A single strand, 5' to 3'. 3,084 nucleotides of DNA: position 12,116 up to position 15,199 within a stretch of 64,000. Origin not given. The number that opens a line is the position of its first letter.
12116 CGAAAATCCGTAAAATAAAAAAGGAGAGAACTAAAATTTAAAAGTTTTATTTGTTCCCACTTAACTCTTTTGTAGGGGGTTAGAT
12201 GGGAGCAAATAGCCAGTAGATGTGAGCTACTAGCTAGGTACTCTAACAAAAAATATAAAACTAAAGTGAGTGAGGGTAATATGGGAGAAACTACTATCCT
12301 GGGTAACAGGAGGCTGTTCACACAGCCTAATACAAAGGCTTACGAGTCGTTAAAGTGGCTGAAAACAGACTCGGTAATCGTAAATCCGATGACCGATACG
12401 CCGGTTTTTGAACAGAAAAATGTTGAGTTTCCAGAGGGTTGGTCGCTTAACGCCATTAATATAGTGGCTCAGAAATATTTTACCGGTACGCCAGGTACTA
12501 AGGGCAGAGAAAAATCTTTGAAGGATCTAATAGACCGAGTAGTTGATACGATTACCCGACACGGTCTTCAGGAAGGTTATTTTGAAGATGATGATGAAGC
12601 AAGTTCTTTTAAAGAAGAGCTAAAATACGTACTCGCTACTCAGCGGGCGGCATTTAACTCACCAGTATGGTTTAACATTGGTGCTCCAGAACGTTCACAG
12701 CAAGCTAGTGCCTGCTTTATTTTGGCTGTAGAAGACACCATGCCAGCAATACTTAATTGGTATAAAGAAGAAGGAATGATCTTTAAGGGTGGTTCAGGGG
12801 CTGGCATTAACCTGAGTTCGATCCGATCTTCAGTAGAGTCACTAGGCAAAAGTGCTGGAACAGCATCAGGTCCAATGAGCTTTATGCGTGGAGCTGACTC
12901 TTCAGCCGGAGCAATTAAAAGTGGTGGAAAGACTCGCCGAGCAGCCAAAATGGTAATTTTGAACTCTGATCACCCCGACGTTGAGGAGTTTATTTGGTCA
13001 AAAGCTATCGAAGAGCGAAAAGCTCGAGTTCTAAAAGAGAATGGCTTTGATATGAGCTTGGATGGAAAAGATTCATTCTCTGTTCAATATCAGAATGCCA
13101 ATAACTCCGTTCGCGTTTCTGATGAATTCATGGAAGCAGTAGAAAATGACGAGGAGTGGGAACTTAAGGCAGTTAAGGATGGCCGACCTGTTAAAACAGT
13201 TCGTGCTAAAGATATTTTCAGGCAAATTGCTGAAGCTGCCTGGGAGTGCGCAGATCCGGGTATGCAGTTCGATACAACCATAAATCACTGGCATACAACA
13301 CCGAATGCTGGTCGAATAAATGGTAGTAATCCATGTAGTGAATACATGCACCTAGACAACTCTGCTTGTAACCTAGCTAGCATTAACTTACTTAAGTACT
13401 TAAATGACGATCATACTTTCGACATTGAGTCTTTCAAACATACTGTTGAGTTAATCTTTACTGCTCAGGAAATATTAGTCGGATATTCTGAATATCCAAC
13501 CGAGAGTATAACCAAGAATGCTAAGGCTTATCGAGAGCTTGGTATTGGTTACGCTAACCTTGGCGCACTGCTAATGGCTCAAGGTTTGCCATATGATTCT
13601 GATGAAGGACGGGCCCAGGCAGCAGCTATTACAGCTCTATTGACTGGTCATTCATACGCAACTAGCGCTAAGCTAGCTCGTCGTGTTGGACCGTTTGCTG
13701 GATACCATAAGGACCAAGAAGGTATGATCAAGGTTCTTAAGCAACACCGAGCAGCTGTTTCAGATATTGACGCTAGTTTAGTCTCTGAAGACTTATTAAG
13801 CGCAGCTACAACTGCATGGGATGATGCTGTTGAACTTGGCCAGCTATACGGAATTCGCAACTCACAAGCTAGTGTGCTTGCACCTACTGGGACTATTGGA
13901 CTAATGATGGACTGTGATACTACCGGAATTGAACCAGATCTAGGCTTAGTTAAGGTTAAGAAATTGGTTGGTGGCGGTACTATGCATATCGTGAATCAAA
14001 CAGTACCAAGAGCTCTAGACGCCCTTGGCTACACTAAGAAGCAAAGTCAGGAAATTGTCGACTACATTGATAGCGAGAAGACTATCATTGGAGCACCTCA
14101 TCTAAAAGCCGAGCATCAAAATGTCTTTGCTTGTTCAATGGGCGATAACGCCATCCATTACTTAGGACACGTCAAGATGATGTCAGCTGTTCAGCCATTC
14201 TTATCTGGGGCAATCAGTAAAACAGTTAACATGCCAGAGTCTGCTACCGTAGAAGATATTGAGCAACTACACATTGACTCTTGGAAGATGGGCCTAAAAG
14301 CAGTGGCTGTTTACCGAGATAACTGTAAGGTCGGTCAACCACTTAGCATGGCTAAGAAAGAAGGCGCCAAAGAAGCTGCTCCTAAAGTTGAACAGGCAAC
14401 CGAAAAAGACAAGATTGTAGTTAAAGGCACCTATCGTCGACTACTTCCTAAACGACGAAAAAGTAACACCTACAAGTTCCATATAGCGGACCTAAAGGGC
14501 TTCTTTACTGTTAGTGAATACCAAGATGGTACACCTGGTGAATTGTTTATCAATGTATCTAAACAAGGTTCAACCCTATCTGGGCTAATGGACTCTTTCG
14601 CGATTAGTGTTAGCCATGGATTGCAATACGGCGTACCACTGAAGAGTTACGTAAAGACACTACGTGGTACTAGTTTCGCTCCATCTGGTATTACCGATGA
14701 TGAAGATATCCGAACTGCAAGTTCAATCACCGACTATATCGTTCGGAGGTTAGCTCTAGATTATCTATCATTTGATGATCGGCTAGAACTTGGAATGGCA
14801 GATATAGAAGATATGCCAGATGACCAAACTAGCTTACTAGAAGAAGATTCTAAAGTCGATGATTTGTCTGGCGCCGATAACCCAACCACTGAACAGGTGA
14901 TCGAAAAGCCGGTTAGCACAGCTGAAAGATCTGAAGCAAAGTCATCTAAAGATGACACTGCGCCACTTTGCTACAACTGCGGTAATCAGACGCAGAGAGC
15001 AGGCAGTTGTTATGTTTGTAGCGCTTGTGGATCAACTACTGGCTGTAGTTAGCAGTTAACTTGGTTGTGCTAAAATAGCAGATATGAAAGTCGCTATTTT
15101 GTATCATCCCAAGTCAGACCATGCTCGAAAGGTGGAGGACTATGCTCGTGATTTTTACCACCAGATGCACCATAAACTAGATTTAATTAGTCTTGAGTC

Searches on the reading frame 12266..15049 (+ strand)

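Call 61: search_protein_families(library=pfam, proteins=[window:12266-15049:+], max_evalue=0.001)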
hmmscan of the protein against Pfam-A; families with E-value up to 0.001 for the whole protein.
window:12266-15049:+ (928 aa): 3 families
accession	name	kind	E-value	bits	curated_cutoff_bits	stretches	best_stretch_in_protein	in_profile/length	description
PF02867.20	Ribonuc_red_lgC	-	3.3e-141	471.9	23.9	1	148-683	1-523/523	Ribonucleotide reductase, barrel domain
PF08471.15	Ribonuc_red_2_N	-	3.9e-18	66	27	1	47-126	5-103/103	Class II vitamin B12-dependent ribonucleotide reductase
PF12637.14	TSCPD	-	1.2e-09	38.8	22.8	1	746-831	17-86/88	TSCPD domain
